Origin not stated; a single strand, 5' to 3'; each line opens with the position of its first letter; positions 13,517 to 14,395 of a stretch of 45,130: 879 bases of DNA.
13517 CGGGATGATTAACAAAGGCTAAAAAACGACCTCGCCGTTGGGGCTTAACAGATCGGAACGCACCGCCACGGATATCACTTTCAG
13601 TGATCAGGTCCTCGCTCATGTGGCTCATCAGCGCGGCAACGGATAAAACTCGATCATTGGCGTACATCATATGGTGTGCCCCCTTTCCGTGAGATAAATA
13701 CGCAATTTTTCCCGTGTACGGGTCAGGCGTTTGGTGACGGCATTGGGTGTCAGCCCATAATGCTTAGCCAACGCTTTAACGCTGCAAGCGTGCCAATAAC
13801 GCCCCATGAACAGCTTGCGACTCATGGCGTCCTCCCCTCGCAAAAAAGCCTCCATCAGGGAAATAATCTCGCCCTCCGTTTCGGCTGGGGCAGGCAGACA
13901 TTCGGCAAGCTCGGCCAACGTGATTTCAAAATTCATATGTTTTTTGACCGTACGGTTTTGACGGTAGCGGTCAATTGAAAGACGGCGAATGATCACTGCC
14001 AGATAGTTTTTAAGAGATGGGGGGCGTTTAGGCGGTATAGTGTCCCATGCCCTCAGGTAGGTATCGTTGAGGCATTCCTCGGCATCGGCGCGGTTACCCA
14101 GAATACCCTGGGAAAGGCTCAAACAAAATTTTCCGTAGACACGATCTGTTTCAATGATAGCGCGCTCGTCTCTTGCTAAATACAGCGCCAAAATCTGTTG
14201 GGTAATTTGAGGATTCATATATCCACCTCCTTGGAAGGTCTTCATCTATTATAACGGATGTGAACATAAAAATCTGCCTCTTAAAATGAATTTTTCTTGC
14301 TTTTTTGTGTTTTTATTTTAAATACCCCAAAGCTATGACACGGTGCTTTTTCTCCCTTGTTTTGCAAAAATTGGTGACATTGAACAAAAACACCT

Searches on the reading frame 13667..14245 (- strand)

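Call 78: search_protein_families(library=pfam, max_evalue=0.001, proteins=[window:13667-14245:-])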
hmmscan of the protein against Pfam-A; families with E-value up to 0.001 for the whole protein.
window:13667-14245:- (192 aa): 2 families
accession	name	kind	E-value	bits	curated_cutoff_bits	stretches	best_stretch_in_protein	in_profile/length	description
PF04542.20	Sigma70_r2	-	3.7e-10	39.9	24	1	39-98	7-69/71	Sigma-70 region 2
PF08281.18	Sigma70_r4_2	-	0.0001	22.3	25.7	1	143-181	16-54/54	Sigma-70, region 4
